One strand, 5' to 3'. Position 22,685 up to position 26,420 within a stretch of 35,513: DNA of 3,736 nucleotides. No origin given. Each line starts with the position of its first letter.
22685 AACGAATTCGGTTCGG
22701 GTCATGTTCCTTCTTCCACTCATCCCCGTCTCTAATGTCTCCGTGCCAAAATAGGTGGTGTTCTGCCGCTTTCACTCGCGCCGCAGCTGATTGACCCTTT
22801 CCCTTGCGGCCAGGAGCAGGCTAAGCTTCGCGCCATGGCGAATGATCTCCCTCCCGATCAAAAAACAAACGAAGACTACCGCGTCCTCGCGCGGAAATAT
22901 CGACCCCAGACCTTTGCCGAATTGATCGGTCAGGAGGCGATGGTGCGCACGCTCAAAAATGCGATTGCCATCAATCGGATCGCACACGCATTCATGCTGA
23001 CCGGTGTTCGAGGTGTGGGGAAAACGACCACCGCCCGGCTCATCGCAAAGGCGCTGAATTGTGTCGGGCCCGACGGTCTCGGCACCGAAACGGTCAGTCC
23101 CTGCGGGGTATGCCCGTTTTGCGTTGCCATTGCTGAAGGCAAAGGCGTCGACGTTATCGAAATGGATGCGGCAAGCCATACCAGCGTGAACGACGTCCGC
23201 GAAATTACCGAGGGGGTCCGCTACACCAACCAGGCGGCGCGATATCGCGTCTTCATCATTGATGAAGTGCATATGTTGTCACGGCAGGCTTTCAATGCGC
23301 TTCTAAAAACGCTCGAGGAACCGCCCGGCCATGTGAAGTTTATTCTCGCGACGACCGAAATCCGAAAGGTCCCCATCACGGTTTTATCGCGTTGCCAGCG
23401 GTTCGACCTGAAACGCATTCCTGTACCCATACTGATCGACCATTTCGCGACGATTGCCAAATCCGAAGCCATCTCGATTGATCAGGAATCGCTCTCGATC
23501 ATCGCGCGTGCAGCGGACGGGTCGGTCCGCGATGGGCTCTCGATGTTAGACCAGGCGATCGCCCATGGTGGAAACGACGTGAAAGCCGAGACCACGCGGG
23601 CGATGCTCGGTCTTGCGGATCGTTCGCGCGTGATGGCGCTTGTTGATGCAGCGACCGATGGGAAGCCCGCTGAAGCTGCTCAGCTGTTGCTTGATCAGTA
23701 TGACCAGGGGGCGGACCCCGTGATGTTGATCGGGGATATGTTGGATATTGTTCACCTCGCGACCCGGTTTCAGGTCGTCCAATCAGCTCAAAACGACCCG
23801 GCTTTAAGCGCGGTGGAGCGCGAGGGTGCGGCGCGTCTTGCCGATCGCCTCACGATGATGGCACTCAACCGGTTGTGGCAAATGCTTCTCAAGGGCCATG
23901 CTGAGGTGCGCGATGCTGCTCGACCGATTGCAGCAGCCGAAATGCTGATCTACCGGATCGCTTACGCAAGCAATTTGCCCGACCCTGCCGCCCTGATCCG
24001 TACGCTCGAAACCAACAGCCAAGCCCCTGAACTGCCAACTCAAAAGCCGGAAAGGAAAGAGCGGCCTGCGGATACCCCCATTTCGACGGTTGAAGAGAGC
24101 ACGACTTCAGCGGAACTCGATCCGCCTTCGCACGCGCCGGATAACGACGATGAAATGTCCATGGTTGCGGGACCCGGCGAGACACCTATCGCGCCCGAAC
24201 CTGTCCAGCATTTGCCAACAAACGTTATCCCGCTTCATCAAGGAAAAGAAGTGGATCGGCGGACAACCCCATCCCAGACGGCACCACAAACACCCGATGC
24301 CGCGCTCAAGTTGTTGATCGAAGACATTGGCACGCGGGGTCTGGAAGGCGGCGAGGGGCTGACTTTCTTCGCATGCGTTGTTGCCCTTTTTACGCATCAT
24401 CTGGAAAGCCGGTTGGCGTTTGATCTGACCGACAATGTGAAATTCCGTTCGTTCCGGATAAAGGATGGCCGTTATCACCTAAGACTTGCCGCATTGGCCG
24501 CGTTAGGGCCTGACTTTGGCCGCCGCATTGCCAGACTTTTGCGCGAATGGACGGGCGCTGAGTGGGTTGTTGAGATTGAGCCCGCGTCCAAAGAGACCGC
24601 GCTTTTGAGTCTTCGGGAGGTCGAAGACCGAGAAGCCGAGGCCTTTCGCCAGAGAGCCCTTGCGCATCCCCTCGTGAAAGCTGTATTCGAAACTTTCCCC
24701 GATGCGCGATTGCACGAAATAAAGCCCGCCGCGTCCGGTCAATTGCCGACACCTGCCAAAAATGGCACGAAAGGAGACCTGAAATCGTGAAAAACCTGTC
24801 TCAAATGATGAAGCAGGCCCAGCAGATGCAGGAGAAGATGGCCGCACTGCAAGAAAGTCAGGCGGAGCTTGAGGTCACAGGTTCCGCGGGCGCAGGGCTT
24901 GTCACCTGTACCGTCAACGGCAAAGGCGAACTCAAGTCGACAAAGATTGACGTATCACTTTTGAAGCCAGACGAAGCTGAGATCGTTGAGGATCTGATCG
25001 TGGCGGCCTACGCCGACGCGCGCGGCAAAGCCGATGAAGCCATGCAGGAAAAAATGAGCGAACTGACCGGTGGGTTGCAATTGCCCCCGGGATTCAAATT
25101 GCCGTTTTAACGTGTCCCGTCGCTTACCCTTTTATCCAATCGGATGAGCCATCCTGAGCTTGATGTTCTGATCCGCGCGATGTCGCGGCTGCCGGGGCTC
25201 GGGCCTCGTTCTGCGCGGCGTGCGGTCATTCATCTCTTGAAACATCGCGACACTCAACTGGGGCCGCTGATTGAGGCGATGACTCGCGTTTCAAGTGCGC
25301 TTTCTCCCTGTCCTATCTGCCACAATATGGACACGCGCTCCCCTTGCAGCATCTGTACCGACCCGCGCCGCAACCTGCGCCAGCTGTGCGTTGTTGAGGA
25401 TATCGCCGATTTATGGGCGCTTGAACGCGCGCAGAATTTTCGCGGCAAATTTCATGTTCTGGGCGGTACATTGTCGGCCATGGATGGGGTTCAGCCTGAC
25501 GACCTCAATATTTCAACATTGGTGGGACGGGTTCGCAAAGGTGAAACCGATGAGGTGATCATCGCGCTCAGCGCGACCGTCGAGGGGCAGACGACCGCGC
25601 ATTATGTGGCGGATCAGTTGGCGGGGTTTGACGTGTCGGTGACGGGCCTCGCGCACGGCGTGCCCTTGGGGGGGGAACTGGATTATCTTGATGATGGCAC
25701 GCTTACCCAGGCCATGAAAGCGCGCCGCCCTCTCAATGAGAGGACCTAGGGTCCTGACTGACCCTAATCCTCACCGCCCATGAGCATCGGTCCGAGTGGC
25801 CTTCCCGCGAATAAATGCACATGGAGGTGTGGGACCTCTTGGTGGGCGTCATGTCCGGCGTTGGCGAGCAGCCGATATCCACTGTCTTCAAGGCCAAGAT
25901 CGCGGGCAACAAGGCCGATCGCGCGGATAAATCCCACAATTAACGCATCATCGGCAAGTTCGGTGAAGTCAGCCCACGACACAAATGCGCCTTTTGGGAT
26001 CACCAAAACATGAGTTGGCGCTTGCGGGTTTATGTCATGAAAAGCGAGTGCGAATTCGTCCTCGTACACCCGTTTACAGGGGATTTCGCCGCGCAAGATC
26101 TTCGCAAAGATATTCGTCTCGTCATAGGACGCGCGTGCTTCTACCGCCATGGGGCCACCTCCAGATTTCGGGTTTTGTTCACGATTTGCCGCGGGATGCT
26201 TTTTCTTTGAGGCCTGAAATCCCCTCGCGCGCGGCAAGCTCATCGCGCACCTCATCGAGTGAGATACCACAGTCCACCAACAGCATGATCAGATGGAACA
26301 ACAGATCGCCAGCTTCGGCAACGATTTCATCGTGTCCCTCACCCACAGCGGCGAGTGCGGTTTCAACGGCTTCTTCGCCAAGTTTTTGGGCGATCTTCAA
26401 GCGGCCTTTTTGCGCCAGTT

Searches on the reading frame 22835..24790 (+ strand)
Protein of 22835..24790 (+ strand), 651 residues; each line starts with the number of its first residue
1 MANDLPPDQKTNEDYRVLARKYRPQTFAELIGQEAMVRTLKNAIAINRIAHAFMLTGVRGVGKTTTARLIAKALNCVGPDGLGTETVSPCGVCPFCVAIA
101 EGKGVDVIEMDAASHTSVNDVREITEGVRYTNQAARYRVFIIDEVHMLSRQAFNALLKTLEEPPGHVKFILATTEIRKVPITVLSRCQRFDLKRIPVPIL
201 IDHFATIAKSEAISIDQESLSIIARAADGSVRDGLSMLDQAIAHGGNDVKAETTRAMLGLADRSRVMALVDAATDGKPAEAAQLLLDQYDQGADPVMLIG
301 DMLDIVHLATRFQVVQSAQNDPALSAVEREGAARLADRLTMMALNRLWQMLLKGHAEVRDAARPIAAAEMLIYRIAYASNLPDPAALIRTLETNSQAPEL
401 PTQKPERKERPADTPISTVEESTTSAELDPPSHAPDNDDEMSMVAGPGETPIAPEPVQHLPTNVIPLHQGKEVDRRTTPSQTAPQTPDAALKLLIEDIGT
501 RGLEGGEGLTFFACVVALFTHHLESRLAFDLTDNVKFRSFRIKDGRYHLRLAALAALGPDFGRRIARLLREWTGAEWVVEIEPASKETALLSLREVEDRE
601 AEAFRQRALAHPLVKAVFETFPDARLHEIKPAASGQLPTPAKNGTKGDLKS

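Call 68: search_protein_families(library=pfam, proteins=[window:22835-24790:+], max_evalue=0.00001)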
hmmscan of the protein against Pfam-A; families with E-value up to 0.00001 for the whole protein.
window:22835-24790:+ (651 aa): 8 families
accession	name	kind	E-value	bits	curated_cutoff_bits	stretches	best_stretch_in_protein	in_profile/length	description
PF12169.13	DNA_pol3_gamma3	-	5e-42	143.5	24.4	1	249-391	1-143/143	DNA polymerase III subunits gamma and tau domain III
PF13177.12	DNA_pol3_delta2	-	2.1e-36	125.8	27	1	32-195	1-160/161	DNA polymerase III, delta subunit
PF12362.13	DUF3646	-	4.9e-20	72.3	30.2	1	512-629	4-114/114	DNA polymerase III gamma and tau subunits C terminal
PF22608.2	DNAX_ATPase_lid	-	2.9e-17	62.6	27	1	202-246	4-48/49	DNA polymerase III clamp loader subunit, ATPase lid domain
PF00004.35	AAA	-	3.5e-12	47.4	21.2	1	54-189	2-125/131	ATPase family associated with various cellular activities (AAA)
PF13401.12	AAA_22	-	2e-10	41.5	27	1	53-174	8-123/130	AAA domain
PF07728.20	AAA_5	-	3e-06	27.7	22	0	123-162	53-92/139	AAA domain (dynein-related subfamily)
PF05496.18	RuvB_N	-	3.9e-06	27.1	27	0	23-75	2-58/159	Holliday junction DNA helicase RuvB P-loop domain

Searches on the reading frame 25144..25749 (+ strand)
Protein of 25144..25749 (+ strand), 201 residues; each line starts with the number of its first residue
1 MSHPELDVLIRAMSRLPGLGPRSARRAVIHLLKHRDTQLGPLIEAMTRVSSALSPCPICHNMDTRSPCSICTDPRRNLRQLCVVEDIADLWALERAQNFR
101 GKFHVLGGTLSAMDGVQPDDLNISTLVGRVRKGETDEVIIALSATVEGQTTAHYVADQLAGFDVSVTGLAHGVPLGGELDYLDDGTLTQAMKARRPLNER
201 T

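Call 68: search_protein_families(library=pfam, proteins=[window:25144-25749:+], max_evalue=0.00001)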
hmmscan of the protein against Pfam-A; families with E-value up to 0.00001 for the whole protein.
window:25144-25749:+ (201 aa): 4 families
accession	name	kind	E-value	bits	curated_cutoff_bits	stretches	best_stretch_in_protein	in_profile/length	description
PF13662.12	Toprim_4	-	1.4e-24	86.6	25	1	80-168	2-83/85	Toprim domain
PF21175.2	RecR_C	-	5.4e-11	42.1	22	1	172-195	1-24/24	RecR, C-terminal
PF21176.3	RecR_HhH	-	5.7e-10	39.3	27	1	7-48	2-43/45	RecR, helix-hairpin-helix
PF01751.28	Toprim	-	1.5e-07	31.9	23.1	1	80-159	1-80/96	Toprim domain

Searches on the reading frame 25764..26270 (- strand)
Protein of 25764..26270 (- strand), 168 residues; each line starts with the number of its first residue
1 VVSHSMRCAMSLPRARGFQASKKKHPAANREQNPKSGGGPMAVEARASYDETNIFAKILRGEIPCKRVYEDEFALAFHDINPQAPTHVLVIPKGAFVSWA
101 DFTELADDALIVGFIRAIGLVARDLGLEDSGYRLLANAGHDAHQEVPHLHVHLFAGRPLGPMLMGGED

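Call 68: search_protein_families(library=pfam, proteins=[window:25764-26270:-], max_evalue=0.00001)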
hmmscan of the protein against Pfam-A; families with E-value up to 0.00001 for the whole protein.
window:25764-26270:- (168 aa): 2 families
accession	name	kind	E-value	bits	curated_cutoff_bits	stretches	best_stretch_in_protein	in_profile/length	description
PF01230.28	HIT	-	4.6e-23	82.1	21.5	1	60-158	1-97/98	HIT domain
PF11969.13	DcpS_C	-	1.3e-13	51.9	24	1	54-155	3-101/114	Scavenger mRNA decapping enzyme C-term binding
